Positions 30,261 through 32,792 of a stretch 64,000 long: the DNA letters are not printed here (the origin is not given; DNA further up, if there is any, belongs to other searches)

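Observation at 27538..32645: Head-to-head pair of monomeric NADP-isocitrate dehydrogenases from two different subtypes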

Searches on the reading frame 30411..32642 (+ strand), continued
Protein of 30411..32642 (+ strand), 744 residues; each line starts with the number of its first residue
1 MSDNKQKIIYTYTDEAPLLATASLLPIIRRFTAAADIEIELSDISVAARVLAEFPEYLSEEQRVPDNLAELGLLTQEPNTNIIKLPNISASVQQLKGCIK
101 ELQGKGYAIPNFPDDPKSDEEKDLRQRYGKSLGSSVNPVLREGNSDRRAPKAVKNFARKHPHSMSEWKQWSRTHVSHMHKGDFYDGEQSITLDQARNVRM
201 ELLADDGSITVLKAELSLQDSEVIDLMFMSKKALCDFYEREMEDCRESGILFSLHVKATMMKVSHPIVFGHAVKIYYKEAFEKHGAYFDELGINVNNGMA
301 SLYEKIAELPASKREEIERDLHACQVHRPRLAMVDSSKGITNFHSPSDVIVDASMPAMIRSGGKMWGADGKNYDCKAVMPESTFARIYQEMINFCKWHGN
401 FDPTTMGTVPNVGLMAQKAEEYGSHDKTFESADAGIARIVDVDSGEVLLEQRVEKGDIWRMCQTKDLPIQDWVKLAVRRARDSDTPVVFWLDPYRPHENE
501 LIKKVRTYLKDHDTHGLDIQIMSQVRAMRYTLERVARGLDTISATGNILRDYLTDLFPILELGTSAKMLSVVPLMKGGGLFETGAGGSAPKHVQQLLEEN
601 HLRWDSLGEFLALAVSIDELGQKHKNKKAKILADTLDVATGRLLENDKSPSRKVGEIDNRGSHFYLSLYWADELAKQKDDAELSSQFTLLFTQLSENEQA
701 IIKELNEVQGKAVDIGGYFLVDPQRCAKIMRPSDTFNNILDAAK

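Call 30: search_solved_structures(query=window:30411-32642:+, show_alignments=5)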
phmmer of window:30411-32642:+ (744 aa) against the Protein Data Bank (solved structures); distinct sequences matched with E-value up to 0.001: 7.
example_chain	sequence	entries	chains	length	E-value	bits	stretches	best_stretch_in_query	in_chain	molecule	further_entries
5z16_A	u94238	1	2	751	0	1329.8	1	2-741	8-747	Isocitrate dehydrogenase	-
5kvu_A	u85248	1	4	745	0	1229.5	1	2-743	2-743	Isocitrate dehydrogenase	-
4zda_A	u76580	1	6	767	0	1188.6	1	2-742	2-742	Isocitrate dehydrogenase (NADP) Icd2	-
6g3u_A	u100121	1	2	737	0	1108.3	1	7-742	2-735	Isocitrate dehydrogenase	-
1itw_A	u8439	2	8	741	0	1035.6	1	6-740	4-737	Isocitrate dehydrogenase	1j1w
2b0t_A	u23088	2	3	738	9.4e-269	896.9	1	7-744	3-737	NADP Isocitrate dehydrogenase | Isocitrate dehydrogenase [NADP]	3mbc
7y1u_A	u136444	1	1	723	1.8e-238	796.8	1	8-740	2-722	Isocitrate dehydrogenase [NADP]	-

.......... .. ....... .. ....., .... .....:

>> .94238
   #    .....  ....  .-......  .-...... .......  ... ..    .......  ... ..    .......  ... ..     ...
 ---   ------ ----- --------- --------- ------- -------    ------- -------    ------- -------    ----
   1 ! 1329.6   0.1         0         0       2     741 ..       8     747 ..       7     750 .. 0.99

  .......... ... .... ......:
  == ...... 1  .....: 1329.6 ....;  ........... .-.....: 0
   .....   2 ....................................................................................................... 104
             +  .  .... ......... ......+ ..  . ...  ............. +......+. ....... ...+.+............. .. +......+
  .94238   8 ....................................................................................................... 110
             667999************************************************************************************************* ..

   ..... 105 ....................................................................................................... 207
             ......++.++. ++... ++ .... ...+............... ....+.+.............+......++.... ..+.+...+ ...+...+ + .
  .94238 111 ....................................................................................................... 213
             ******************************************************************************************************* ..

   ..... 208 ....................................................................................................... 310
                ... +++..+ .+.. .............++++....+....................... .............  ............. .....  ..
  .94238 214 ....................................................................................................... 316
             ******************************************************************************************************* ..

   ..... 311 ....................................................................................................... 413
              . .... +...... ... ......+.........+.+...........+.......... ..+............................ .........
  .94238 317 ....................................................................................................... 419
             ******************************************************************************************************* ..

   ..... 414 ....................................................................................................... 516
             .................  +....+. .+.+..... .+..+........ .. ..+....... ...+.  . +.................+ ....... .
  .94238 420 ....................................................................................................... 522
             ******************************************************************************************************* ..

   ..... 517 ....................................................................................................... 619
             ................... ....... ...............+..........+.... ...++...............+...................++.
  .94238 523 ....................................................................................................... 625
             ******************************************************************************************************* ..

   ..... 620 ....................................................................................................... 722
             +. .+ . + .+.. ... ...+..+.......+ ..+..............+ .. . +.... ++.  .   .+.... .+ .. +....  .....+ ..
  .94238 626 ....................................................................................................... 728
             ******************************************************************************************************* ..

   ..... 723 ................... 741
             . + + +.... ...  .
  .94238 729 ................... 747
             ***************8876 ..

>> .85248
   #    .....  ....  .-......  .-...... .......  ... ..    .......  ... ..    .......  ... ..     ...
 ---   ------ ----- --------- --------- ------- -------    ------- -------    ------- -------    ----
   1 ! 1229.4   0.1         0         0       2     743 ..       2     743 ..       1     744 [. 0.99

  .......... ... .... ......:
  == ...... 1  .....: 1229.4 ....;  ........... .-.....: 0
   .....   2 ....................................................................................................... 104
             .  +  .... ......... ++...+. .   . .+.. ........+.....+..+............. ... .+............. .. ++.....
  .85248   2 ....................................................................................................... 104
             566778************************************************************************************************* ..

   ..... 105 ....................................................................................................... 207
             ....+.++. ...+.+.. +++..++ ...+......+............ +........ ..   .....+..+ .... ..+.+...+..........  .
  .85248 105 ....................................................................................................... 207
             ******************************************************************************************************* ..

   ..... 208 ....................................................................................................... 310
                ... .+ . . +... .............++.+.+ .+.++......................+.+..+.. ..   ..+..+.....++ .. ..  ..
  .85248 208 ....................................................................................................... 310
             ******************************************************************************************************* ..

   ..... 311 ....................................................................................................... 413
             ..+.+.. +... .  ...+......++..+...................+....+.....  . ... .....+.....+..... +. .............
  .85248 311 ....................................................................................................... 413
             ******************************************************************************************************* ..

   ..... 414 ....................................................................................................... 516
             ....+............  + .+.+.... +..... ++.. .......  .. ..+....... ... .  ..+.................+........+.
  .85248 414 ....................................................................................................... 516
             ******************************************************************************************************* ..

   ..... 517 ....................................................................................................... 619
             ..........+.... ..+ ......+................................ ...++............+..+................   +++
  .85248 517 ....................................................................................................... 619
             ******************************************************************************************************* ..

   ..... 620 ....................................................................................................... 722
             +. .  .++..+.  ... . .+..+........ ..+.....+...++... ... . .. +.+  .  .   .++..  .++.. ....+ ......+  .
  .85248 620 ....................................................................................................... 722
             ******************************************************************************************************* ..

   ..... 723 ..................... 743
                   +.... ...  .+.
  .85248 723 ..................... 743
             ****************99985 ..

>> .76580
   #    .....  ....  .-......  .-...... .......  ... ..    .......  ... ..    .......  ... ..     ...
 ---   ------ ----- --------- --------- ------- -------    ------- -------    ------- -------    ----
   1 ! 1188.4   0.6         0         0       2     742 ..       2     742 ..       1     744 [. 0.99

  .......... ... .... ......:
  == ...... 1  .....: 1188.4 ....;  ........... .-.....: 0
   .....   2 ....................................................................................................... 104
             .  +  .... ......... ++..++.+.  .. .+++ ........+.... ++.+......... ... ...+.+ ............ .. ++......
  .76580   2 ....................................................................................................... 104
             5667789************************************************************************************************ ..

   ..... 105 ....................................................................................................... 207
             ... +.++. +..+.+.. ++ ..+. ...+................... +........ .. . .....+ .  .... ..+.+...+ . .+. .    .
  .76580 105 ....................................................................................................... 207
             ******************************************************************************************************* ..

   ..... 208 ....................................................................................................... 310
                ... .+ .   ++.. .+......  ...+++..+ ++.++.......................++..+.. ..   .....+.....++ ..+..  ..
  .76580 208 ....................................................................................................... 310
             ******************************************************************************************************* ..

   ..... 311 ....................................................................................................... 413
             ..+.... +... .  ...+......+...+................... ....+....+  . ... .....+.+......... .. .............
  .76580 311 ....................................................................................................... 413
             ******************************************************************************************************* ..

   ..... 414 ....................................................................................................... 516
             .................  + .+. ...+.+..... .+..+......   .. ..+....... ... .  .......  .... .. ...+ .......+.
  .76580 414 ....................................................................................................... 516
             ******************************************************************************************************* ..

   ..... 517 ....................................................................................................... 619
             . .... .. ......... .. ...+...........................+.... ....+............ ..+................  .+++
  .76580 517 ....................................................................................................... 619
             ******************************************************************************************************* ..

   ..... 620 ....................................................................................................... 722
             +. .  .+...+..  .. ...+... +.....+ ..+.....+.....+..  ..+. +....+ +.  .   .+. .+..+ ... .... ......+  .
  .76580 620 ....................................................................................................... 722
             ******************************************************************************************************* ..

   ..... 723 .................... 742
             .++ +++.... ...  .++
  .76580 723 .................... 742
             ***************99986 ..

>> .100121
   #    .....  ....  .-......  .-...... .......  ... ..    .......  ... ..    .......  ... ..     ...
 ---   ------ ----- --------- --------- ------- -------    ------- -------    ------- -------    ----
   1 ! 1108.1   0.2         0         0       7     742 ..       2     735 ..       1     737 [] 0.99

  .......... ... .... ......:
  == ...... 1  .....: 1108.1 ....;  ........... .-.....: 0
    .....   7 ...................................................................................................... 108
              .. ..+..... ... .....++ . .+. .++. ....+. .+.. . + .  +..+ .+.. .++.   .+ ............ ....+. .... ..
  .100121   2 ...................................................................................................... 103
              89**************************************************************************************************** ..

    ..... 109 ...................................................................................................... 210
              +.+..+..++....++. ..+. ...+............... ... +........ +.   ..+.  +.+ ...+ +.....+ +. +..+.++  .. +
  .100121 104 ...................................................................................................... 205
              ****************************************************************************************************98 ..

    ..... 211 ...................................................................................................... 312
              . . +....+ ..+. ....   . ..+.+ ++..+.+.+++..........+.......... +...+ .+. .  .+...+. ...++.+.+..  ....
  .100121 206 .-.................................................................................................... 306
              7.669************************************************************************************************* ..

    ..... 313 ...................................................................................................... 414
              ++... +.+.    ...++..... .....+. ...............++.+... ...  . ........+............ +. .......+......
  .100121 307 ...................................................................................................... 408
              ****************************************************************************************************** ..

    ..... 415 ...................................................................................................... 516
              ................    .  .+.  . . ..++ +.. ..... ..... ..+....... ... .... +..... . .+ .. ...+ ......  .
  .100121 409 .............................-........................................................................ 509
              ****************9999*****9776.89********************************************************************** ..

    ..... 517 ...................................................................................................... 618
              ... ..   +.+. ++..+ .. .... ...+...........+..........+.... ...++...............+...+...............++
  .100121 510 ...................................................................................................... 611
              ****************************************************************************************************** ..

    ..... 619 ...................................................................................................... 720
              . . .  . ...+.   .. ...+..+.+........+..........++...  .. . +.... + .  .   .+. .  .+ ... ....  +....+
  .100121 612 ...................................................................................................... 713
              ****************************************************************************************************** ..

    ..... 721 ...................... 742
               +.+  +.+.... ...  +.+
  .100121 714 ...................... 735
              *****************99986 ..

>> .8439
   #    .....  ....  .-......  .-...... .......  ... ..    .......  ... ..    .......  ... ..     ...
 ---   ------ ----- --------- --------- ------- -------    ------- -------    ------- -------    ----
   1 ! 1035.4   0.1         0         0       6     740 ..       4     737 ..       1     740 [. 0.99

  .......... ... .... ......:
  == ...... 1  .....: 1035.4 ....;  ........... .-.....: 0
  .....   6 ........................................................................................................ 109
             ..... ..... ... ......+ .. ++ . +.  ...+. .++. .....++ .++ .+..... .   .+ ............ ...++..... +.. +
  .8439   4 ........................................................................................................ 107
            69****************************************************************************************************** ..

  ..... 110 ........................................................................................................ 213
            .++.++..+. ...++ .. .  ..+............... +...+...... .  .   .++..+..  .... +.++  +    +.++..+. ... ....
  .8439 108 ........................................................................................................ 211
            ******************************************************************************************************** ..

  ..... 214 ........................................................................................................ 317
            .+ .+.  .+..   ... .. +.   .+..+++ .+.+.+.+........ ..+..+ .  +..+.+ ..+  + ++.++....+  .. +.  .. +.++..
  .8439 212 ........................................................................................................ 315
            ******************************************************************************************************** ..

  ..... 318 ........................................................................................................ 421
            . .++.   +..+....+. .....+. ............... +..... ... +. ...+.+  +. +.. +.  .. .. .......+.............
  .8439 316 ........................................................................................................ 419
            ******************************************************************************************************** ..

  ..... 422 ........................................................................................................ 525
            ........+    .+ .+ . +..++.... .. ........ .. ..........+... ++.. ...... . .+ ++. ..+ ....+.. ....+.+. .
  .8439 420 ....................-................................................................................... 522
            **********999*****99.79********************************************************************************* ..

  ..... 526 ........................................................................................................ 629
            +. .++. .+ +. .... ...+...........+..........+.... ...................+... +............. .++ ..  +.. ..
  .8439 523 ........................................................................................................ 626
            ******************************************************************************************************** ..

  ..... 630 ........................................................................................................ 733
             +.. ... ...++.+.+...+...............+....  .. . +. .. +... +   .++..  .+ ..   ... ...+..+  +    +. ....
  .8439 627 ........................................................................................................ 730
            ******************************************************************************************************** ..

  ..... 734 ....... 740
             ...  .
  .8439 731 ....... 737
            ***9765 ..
